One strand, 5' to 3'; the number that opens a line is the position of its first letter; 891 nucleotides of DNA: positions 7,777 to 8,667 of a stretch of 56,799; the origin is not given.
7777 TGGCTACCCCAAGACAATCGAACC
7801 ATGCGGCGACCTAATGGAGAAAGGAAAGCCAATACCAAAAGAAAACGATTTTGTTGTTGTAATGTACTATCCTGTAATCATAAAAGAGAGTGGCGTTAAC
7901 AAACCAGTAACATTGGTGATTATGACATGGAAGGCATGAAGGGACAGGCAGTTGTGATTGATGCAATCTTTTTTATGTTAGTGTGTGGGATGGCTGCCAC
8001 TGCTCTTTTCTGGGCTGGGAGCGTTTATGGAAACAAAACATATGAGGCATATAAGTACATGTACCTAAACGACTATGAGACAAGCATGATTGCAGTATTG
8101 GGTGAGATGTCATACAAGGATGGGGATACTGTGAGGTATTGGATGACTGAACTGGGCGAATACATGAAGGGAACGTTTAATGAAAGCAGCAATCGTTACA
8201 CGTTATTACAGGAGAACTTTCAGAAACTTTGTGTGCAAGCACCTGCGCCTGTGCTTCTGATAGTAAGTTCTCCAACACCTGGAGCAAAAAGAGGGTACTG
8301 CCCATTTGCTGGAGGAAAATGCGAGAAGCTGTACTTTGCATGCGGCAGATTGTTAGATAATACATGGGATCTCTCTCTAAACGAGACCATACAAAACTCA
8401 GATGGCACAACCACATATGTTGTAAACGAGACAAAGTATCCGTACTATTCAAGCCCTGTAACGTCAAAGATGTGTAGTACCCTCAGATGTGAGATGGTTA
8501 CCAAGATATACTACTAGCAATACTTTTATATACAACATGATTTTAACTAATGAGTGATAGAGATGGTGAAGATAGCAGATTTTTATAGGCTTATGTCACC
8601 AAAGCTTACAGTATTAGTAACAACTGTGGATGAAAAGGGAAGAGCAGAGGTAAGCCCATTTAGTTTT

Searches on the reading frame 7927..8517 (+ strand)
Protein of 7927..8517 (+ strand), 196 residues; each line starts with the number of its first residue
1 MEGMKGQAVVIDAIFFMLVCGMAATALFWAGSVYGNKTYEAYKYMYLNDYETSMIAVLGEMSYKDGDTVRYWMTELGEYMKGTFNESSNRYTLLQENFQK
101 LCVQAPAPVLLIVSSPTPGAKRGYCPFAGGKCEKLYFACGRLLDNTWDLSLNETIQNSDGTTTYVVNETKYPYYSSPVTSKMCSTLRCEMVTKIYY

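Call 4: search_protein_families(library=pfam, proteins=[window:7927-8517:+], max_evalue=1)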
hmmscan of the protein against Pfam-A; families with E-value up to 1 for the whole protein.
window:7927-8517:+ (196 aa): 0 families

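Call 5: search_protein_families(library=ncbifam, proteins=[window:7927-8517:+], max_evalue=1)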
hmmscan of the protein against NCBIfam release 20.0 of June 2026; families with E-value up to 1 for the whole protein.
window:7927-8517:+ (196 aa): 0 families

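Call 31: find_homologous_proteins(query=window:7927-8517:+, max_evalue=0.001)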
Query window:7927-8517:+ (196 aa): 11 proteins with E <= 0.001 among 65 candidates.
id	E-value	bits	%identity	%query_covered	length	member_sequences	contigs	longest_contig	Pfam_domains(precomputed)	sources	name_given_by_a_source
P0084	4.9e-128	443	100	98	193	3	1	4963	-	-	-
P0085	1.6e-96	340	80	100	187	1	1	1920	-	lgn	-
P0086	1.7e-72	261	61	98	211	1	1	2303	-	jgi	-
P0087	1.5e-62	229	54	98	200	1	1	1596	-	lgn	-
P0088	2.4e-44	170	47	100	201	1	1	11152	-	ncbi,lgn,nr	ncbi:MAG: hypothetical protein JW834_04150 [Candidatus Diapherotrites archaeon]|nr:hypothetical prot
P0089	1.5e-42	164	46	100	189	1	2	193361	-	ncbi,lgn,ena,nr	ncbi:MAG: hypothetical protein KAW41_04510 [Candidatus Diapherotrites archaeon]|nr:hypothetical prot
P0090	9.9e-41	158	43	100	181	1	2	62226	-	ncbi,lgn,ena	-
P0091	2.4e-40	157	41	100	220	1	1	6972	-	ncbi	-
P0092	7.0e-39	152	43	100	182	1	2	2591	-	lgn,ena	-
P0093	1.6e-38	151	43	98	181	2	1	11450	-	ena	-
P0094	3.0e-37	146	40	98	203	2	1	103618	-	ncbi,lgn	-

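Call 32: find_encoding_contigs(protein=P0089, flank=10000, max_places=1)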
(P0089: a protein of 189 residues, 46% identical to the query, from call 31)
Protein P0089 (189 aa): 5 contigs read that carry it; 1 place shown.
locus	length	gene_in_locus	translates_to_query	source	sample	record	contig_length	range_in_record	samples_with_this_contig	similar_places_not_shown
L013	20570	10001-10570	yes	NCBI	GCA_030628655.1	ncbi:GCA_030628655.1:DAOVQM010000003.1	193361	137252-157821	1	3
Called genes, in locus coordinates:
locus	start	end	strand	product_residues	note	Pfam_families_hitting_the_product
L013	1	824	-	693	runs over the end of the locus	-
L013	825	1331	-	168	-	PF09721:Exosortase_EpsH (weak)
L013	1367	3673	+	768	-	PF00437:T2SSE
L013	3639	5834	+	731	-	-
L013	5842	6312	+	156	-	-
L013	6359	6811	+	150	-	-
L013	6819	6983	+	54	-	-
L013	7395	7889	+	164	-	PF13274:SocA_Panacea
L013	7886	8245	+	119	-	-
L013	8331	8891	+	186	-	-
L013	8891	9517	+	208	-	-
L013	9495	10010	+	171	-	-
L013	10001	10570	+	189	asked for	-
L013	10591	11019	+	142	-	-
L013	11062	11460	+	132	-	PF01850:PIN, PF13470:PIN_3 (weak)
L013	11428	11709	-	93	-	-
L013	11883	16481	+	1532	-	-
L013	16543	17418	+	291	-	PF01916:DS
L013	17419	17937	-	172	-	-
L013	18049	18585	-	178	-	PF01613:Flavin_Reduct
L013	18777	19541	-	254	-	PF09754:PAC2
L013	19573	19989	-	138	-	-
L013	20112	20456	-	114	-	-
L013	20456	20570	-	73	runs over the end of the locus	-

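Call 33: find_encoding_contigs(protein=P0094, flank=10000, max_places=1)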
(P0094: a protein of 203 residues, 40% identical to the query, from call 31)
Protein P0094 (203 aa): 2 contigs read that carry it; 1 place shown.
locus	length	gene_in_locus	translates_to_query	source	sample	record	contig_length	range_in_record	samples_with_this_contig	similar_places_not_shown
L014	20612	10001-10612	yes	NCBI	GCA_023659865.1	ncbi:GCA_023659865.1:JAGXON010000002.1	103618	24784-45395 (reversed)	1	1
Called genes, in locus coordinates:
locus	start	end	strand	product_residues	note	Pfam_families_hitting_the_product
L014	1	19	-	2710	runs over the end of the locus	PF13620:CarboxypepD_reg (weak), PF22904:NOMO1-like_2nd (faint)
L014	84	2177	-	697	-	-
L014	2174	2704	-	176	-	-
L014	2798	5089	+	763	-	PF00437:T2SSE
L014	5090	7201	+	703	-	-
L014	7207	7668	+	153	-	-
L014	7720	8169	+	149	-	-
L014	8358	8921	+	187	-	-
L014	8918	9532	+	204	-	-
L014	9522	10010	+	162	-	-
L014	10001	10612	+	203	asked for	-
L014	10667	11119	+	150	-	-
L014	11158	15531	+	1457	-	-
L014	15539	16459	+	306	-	PF01916:DS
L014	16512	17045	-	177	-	PF01613:Flavin_Reduct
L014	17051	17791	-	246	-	PF09754:PAC2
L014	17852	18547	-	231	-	PF00482:T2SSF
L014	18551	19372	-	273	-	PF00482:T2SSF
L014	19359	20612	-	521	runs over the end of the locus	PF12838:Fer4_7, PF13187:Fer4_9 (weak), PF13237:Fer4_10 (weak), PF13247:Fer4_11, PF25160:LdpA_Fe-S-bd (weak), PF00037:Fer4, PF00437:T2SSE, PF27713:UCP018868, +4 more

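Call 38: find_related_loci(query=A1, collection=genome_contigs, flank=10000)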
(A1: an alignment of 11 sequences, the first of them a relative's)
Query A1 (193 aa) in genome_contigs; peptide patterns used: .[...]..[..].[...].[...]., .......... (x = any residue, [..] = any of these).
52 stretches matched a pattern; 4 encode a relative of the query (tblastn E <= 1e-3); 4 distinct loci.
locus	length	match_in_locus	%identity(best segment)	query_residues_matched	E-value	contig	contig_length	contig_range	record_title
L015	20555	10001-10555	46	2-193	7e-52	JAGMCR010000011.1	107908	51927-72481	MAG: Candidatus Iainarchaeum archaeon isolate RS_17_2 ZL495.bin.2.fa_11, whole genome shotgun sequence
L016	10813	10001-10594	46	1-193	1e-50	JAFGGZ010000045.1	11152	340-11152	MAG: Candidatus Iainarchaeum archaeon isolate Zod_Metabat.1420 k87_11295194, whole genome shotgun sequence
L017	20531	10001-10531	43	2-193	1e-50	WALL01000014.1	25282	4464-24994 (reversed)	MAG: Nanobdellati archaeon isolate S014_61_esom k151_190915, whole genome shotgun sequence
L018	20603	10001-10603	40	1-193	2e-46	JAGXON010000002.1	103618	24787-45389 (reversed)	Candidatus Diapherotrites archaeon LH_S9 NODE_2_length_103618_cov_319.372005, whole genome shotgun sequence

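Call 41: find_related_loci(query=A1, collection=metagenome_contigs, flank=10000)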
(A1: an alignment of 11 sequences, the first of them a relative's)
Query A1 (193 aa) in metagenome_contigs; peptide patterns used: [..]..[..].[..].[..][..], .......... (x = any residue, [..] = any of these).
275 stretches matched a pattern; 3 encode a relative of the query (tblastn E <= 1e-3); 3 distinct loci.
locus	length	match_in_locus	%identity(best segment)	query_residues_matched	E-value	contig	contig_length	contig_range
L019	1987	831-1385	45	2-193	7e-52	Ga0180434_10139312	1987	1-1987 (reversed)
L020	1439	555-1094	46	3-193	1e-50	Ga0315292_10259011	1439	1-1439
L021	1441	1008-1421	44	2-137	6e-37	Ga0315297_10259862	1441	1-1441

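Call 46: search_protein_families(library=pfam, proteins=[L013:1367-3673:+, L013:3639-5834:+, L014:5090-7201:+, L013:825-1331:-, L014:84-2177:-, L013:5842-6312:+, L013:6359-6811:+], max_evalue=0.1)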
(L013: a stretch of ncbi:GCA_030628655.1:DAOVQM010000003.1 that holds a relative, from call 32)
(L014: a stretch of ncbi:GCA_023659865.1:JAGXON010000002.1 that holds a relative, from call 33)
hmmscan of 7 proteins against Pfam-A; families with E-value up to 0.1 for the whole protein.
L013:1367-3673:+ (768 aa): 8 families
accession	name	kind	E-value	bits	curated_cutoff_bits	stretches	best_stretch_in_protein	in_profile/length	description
PF00437.27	T2SSE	-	3.7e-19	69.1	24.9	1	397-599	90-272/370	Type II/IV secretion system protein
PF24389.1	ORC-CDC6-like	-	0.0015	17.8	27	1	451-479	30-58/571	ORC-CDC6-like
PF13481.12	AAA_25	-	0.0044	17.1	27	1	436-478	16-58/195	AAA domain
PF01580.24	FtsK_SpoIIIE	-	0.024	14.5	24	1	454-479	40-65/221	FtsK/SpoIIIE family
PF12775.13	AAA_7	-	0.026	14.5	25.8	1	442-479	22-58/181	P-loop containing dynein motor region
PF09921.14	DUF2153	-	0.041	14.2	23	0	672-710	77-115/123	Uncharacterized protein conserved in archaea (DUF2153)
PF20720.3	nSTAND3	-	0.045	13.9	27.2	0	456-489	20-54/155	Novel STAND NTPase 3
PF00005.33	ABC_tran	-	0.086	13.9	25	0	447-480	5-38/137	ABC transporter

L013:3639-5834:+ (731 aa): 0 families

L014:5090-7201:+ (703 aa): 1 family
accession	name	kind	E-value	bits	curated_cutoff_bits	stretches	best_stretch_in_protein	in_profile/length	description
PF11205.13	DUF2987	-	0.049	13.9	25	1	526-583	90-144/146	Protein of unknown function (DUF2987)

L013:825-1331:- (168 aa): 1 family
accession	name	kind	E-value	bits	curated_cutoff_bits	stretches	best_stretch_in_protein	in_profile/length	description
PF09721.15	Exosortase_EpsH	-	1.5e-05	25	25.7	1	6-145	102-248/254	Transmembrane exosortase (Exosortase_EpsH)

L014:84-2177:- (697 aa): 0 families

L013:5842-6312:+ (156 aa): 0 families

L013:6359-6811:+ (150 aa): 0 families

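Call 49: predict_structure(alignment_id=A1)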
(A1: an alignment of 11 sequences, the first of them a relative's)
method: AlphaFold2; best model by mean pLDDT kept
length: 193 residues; sequences in the alignment: 11
mean_pLDDT: 79.6   pTM: 0.67
mean pLDDT of the five models: 79.6, 79.1, 71.1, 70.1, 51.1
residues with pLDDT >= 90: 18; 70-90: 139; 50-70: 36; < 50: 0
segments of 3 or more residues with pLDDT < 50: none
pLDDT, mean of each block of 10 residues (from residue 1): 65 76 60 54 66 76 84 89 83 82 86 87 83 89 87 84 88 85 89 84
secondary structure, 60 per line:
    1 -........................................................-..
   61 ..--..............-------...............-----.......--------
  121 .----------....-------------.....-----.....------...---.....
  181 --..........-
elements in order: H2-57 E59-62 E65-68 H69-78 H86-100 E106-112 E132-135 E149-153 E159-163 E170-172 E176-180 E183-192

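Call 52: fold_search(model_id=the predicted structure, library=pdb)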
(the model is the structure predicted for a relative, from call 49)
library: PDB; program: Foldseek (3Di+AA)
matches with E <= 10: 362; with E <= 0.001: 0
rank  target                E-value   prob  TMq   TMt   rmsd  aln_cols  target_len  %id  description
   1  3j7a_D                2.8e-02  0.80  0.26  0.31  10.5       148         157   12  Cryo-EM structure of the Plasmodium falciparum 80S ribosome bound to the anti-protozoan drug emetine, small subunit (released 2014-07-16)
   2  6ole_SD               5.0e-02  0.28  0.24  0.21  16.9       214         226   13  Human ribosome nascent chain complex (CDH1-RNC) stalled by a drug-like molecule with AP and PE tRNAs (released 2019-06-19)
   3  8apo_Bc               5.3e-02  0.35  0.23  0.17  14.4       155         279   14  Structure of the mitochondrial ribosome from Polytomella magna with tRNAs bound to the A and P sites (released 2023-06-21)
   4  6ztj_AC               6.0e-02  0.69  0.24  0.22   8.7       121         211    8  E. coli 70S-RNAP expressome complex in NusG-coupled state (38 nt intervening mRNA) (released 2020-09-16)
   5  8qcq_c                6.0e-02  0.66  0.24  0.23   8.1       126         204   13  B. subtilis ApdA-stalled ribosomal complex (released 2024-03-20)
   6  9kzx_SD               6.3e-02  0.38  0.22  0.20  10.3       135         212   11  Cryo-EM structure of the HCV IRES-dependently initiated CMV-stalled 80S ribosome (rotated state) in complexed with eI (released 2025-12-03)
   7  5mdv_h                6.7e-02  0.80  0.26  0.25   7.5       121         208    7  Structure of ArfA and RF2 bound to the 70S ribosome (accommodated state) (released 2016-12-14)
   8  5aj0_BD               7.6e-02  0.63  0.23  0.21   9.1       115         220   12  Cryo electron microscopy of actively translating human polysomes (POST state). (released 2015-05-20)
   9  8g5y_SD               8.1e-02  0.63  0.24  0.21   9.8       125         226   14  mRNA decoding in human is kinetically and structurally distinct from bacteria (IC state) (released 2023-04-19)
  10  6v39_c                8.6e-02  0.63  0.26  0.23   7.6       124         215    9  Cryo-EM structure of the Acinetobacter baumannii Ribosome: 70S with P-site tRNA (released 2020-02-05)
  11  9guw_D                9.2e-02  0.63  0.26  0.24   8.2       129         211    8  30S-TEC (TEC in expressome position) Inactive state 2 (released 2024-11-20)
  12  7ls1_q2               9.8e-02  0.23  0.24  0.21  17.3       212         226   11  80S ribosome from mouse bound to eEF2 (Class II) (released 2021-11-03)
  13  6vwl_b                1.2e-01  0.41  0.22  0.22   8.7       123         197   10  70S ribosome bound to HIV frameshifting stem-loop (FSS) and P/E tRNA (rotated conformation) (released 2020-06-03)
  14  2qyf_C                1.2e-01  0.09  0.16  0.16  17.0       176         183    6  Crystal structure of the Mad2/p31(comet)/Mad2-binding peptide ternary complex (released 2008-01-29)
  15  7pzy_E                1.2e-01  0.57  0.24  0.21   9.7       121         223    8  Structure of the vacant Candida albicans 80S ribosome (released 2022-05-18)
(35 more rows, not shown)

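Call 62: search_protein_families(library=ncbifam, proteins=[L013:1367-3673:+, L013:3639-5834:+], max_evalue=0.001)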
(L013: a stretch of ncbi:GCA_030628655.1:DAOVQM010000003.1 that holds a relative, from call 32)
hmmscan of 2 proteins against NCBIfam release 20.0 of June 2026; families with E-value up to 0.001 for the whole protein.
L013:1367-3673:+ (768 aa): 17 families
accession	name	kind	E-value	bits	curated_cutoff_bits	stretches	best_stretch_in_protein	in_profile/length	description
NF058587.1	archaellum_moto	equivalog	1.1e-37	130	550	1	291-692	115-500/527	archaellum flagellar ATPase motor FlaI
TIGR03819.1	heli_sec_ATPase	hypoth_equivalog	1.7e-37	129.4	373.15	1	295-582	23-298/340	TadA family conjugal transfer-associated ATPase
NF053672.1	bindosome_BasE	exception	2.1e-21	76.3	1000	1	279-621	94-429/512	bindosome assembly system ATPase subunit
TIGR02782.1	TrbB_P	equivalog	9.5e-20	71.1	304.55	1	364-583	48-254/303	P-type conjugative transfer ATPase TrbB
TIGR02788.1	VirB11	equivalog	4.1e-17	62.2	249.95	1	440-583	131-264/308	P-type DNA transfer ATPase VirB11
NF041000.1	ATPase_ComGA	equivalog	5.8e-15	55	300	1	399-600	80-260/267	competence type IV pilus ATPase ComGA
NF010469.0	PRK13894.1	subfamily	1.3e-14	54.3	508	1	413-593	109-276/320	conjugal transfer ATPase TrbB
TIGR01420.1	pilT_fam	subfamily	4.8e-12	45.8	319.1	1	454-583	123-241/343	PilT/PilU family type 4a pilus ATPase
NF010407.0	PRK13833.1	subfamily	5.3e-10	39.2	499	1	415-581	106-259/323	conjugal transfer protein TrbB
NF010425.0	PRK13851.1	equivalog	1.2e-09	37.6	461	1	444-580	153-279/344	type IV secretion system protein VirB11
TIGR02525.1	plasmid_TraJ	equivalog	5.4e-09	35.5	368.3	1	445-584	141-272/372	plasmid transfer ATPase TraJ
NF010475.0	PRK13900.1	equivalog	2.1e-08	33.6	389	1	441-619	148-322/333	type IV secretion system ATPase VirB11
TIGR02533.1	type_II_gspE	equivalog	5.5e-08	31.9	630.25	1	436-588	226-362/486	type II secretion system ATPase GspE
NF053534.1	T4PilAsmATPsTfpB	equivalog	2.6e-07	29.4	850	1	457-600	340-467/584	type IV pilus assembly ATPase TfpB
NF007755.0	PRK10436.1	equivalog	1.5e-06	27.1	617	1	437-589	203-339/465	type II secretion system protein GspE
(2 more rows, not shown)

L013:3639-5834:+ (731 aa): 0 families

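Call 68: search_protein_representatives(alignment_id=A1)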
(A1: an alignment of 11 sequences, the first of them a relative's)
Query: 11 sequences, 195 profile positions. Proteins with E-value up to 0.001 (for the whole library): 28; up to 1e-10: 16; up to 1e-30: 10. The best 28 are listed.
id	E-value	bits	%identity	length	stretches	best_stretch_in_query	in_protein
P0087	9.7e-85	299.6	-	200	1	1-195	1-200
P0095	8.7e-75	267.1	-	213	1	4-195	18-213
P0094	7.3e-73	260.8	-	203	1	2-195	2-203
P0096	1.5e-70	253.3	-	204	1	3-195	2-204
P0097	1.5e-49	184.7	-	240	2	1-139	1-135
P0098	3.0e-48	180.5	-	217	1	2-195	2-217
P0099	2.1e-44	168.0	-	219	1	4-195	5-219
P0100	1.9e-41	158.3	-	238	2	4-149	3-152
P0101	4.2e-41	157.2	-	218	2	4-123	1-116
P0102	8.7e-40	152.9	-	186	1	4-195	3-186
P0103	2.0e-27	112.5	-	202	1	1-191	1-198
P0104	2.1e-23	99.4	-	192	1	4-195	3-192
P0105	2.8e-22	95.8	-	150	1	45-195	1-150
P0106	3.4e-20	89.0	-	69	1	4-69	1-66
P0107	3.2e-15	72.7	-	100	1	114-194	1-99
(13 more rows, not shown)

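Call 73: search_solved_structures(query=A1, max_evalue=10)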
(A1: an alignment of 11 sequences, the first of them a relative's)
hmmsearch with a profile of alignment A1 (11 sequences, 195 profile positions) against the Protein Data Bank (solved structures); distinct sequences matched with E-value up to 10: 3.
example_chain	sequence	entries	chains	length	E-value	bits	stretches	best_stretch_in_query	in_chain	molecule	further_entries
3ek3_A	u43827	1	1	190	0.17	14.9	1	61-138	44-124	Nitroreductase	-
8h5d_A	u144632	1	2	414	0.23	14.4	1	17-102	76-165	Glycosyltransferase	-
7vm0_A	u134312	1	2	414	0.24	14.4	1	17-102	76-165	Glycosyl transferase family 1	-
